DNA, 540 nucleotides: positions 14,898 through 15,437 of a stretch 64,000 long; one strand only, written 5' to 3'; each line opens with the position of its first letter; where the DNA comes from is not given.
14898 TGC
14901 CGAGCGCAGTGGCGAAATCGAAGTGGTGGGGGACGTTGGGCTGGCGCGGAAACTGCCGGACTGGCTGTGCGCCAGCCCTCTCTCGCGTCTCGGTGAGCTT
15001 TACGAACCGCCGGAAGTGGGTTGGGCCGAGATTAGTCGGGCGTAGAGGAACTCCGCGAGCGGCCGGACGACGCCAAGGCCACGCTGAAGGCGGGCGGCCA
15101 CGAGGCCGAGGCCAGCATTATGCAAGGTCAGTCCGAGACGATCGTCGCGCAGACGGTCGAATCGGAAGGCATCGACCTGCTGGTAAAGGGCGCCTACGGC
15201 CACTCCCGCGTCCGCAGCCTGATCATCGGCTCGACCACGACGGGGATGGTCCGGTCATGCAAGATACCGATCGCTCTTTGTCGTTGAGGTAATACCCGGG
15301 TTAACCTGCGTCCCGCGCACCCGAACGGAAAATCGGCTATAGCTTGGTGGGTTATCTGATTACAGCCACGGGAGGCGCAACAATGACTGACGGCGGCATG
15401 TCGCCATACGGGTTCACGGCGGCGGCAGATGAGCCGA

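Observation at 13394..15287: Truncated-hemoglobin/HxlR cassette bracketed by 241-bp direct repeats derived from usp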

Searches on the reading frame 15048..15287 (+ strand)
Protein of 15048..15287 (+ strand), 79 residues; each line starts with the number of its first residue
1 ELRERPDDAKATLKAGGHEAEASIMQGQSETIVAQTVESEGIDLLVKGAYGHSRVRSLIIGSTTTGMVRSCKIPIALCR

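Call 9: search_protein_families(library=pfam, proteins=[window:15048-15287:+], max_evalue=0.01)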
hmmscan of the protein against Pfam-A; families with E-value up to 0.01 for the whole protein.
window:15048-15287:+ (79 aa): 1 family
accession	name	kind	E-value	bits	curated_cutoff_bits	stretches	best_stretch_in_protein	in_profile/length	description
PF00582.32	Usp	-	3.9e-10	40.9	24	1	9-79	71-141/141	Universal stress protein family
